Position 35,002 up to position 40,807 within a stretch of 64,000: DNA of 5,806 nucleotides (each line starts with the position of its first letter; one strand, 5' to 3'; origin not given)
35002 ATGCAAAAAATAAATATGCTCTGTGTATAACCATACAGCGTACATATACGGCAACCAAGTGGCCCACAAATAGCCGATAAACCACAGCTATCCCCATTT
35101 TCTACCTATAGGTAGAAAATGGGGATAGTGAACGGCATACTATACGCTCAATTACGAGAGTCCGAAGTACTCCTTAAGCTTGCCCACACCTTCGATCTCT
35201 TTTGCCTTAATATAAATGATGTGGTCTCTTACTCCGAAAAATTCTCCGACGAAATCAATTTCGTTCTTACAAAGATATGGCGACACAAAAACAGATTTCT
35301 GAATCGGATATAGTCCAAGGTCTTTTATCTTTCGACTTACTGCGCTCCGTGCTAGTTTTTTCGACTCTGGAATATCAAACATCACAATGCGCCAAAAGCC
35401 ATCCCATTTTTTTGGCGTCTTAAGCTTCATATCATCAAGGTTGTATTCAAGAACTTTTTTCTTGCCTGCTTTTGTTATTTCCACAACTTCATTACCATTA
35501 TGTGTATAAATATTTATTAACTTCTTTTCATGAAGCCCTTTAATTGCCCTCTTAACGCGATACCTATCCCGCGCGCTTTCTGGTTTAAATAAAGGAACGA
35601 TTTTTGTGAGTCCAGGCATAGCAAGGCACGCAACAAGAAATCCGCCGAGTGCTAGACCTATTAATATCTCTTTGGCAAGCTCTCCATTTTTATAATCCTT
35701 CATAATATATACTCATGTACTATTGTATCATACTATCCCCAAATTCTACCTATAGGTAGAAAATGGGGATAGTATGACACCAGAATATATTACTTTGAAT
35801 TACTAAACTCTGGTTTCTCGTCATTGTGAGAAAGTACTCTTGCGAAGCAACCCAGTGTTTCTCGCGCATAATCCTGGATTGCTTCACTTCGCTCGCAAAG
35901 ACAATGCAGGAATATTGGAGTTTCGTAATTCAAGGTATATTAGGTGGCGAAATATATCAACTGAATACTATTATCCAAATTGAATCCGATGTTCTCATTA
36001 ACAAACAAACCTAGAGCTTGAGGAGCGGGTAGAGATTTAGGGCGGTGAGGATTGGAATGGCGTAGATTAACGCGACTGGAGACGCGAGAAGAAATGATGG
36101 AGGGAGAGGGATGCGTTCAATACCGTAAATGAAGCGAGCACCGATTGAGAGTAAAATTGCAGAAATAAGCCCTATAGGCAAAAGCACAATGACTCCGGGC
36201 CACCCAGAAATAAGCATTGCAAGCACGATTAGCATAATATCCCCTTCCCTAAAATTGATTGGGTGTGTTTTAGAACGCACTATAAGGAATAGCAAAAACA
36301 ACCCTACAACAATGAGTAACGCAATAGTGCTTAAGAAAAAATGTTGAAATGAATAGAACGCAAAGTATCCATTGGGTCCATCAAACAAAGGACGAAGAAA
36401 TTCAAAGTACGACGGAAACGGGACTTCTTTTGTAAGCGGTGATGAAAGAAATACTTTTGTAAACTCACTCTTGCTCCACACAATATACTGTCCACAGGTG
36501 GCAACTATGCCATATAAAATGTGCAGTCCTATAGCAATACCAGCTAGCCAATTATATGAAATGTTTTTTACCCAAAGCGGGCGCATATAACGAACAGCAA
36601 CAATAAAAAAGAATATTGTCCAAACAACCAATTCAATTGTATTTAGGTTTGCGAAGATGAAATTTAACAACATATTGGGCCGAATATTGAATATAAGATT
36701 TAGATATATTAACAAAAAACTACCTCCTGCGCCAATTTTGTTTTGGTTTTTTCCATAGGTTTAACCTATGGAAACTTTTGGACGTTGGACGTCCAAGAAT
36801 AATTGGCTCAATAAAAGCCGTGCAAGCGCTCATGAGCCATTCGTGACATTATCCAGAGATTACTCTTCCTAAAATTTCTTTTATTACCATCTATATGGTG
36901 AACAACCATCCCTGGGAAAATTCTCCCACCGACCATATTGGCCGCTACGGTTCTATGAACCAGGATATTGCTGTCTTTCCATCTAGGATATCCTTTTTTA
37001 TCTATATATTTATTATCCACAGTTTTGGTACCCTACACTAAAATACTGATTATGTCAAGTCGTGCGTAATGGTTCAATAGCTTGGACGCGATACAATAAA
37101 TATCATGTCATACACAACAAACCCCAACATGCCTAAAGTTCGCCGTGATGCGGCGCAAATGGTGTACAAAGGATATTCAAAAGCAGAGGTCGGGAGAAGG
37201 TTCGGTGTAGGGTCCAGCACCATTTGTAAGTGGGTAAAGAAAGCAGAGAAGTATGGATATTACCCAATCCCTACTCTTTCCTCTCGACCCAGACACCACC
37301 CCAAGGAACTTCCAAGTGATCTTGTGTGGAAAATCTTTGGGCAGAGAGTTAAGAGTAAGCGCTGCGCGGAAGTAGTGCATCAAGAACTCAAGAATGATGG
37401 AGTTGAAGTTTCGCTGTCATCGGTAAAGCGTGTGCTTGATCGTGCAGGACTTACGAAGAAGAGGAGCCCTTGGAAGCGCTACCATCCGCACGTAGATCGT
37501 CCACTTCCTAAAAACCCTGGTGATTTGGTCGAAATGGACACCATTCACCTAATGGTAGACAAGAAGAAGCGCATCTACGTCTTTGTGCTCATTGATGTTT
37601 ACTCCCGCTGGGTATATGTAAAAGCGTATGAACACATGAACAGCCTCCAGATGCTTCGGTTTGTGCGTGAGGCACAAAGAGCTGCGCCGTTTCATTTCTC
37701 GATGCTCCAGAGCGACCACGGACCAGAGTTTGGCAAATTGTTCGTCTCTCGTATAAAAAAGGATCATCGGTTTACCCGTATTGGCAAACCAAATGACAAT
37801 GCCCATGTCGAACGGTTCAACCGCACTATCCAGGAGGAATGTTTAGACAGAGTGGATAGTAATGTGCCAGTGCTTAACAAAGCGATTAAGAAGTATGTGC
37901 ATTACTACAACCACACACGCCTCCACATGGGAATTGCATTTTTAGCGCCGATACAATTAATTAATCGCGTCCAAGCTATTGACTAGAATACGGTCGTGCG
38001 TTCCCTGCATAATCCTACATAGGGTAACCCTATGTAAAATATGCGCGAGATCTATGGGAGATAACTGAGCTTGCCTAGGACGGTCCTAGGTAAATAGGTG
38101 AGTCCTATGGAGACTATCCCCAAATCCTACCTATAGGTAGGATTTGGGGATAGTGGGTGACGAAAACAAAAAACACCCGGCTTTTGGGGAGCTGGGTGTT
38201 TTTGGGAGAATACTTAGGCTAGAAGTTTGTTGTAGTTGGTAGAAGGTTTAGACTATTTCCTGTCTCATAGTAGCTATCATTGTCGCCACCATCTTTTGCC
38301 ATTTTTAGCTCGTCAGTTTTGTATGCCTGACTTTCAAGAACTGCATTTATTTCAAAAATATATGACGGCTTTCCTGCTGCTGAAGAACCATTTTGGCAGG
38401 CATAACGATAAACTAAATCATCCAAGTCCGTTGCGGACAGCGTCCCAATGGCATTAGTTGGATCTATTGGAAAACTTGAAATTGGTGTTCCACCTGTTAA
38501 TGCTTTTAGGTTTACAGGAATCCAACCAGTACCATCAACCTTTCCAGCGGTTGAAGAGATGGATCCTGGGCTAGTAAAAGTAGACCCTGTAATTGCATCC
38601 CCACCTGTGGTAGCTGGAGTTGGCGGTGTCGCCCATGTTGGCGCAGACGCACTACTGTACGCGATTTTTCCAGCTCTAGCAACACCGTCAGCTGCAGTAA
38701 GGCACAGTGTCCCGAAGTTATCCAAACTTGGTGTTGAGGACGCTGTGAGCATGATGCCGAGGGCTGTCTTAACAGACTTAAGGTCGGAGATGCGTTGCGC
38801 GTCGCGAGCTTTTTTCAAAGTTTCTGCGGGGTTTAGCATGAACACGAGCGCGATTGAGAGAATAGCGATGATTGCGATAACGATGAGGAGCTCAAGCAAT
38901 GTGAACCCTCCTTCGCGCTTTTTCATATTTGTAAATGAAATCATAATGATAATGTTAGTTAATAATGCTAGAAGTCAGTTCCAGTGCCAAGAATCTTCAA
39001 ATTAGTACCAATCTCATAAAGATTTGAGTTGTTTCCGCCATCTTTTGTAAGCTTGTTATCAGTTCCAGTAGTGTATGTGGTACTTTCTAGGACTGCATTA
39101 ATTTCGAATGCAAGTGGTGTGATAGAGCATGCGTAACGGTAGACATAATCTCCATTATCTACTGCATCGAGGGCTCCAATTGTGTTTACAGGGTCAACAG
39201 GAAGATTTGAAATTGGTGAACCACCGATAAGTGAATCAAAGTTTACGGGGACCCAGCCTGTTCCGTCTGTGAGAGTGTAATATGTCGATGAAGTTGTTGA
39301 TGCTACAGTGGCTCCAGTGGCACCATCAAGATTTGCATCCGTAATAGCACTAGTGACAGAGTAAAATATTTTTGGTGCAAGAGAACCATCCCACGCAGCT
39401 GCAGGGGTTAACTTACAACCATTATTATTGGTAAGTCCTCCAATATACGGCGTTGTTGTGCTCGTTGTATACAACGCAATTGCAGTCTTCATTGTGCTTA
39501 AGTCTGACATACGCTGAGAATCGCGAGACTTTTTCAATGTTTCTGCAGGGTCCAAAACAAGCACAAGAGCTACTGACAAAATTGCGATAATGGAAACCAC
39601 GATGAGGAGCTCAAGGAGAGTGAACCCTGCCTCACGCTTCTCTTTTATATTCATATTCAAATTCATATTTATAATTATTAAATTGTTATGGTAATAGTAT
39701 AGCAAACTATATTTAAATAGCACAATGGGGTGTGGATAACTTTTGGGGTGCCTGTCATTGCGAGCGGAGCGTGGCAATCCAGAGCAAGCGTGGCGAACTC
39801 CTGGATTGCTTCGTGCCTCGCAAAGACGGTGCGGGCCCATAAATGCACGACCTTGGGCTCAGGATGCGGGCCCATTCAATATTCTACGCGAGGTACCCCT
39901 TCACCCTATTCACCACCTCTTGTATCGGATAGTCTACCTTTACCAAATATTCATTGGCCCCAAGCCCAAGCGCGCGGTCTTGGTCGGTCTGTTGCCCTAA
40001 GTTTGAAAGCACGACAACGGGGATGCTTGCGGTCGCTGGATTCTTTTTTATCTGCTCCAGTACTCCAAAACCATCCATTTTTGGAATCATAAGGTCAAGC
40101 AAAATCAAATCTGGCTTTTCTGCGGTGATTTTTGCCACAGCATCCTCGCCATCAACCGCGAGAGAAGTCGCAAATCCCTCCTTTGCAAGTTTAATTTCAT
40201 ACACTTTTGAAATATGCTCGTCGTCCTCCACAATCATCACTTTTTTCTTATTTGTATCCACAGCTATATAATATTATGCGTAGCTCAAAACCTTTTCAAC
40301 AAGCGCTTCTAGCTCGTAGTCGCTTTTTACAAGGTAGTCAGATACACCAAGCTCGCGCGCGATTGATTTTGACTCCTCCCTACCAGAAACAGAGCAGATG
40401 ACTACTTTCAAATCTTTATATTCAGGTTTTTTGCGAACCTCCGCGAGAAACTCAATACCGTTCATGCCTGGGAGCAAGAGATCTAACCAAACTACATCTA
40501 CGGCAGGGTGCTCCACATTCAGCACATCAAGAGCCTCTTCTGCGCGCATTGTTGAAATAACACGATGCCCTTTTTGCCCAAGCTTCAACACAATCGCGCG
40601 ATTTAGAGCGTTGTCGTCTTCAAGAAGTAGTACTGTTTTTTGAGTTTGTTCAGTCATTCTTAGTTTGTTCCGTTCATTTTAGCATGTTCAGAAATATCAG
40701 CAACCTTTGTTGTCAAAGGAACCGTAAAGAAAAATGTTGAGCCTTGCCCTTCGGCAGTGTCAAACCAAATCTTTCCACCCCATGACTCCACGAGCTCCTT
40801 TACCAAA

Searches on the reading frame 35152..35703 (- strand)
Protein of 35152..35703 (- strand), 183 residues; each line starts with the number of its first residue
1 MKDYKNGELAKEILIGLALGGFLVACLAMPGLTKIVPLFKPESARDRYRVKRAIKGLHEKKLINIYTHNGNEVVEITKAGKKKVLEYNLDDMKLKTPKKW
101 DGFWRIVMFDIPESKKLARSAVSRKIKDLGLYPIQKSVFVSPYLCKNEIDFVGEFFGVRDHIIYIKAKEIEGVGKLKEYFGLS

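Call 39: search_protein_families(library=pfam, proteins=[window:35152-35703:-], max_evalue=0.01)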
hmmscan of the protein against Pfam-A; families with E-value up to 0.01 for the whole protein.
window:35152-35703:- (183 aa): 2 families
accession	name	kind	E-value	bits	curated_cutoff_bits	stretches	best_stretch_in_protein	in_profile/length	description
PF20803.2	PaaX_M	-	5.2e-18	65.4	24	1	98-171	2-75/83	PaaX protein central Cas2-like domain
PF09827.14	CRISPR_Cas2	-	0.00014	22.4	23.8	1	104-144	2-38/74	CRISPR associated protein Cas2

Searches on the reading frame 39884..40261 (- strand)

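Call 39: search_protein_families(library=pfam, proteins=[window:39884-40261:-], max_evalue=0.01)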
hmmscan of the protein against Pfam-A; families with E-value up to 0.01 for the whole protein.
window:39884-40261:- (125 aa): 2 families
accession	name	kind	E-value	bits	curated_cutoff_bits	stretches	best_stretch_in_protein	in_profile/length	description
PF00072.30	Response_reg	-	1.3e-22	80.5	30.2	1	8-108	1-99/111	Response regulator receiver domain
PF02310.24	B12-binding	-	0.0095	16.2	32.1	0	35-84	37-86/121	B12 binding domain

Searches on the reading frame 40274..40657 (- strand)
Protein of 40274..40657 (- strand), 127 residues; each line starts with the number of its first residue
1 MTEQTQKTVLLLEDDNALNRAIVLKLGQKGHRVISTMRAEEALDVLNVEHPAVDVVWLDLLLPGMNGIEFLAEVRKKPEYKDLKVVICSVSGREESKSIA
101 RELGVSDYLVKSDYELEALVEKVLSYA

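Call 39: search_protein_families(library=pfam, proteins=[window:40274-40657:-], max_evalue=0.01)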
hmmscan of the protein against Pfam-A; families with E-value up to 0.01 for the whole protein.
window:40274-40657:- (127 aa): 1 family
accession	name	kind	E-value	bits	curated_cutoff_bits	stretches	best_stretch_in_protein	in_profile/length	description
PF00072.30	Response_reg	-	2.5e-17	63.5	30.2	1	9-122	1-109/111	Response regulator receiver domain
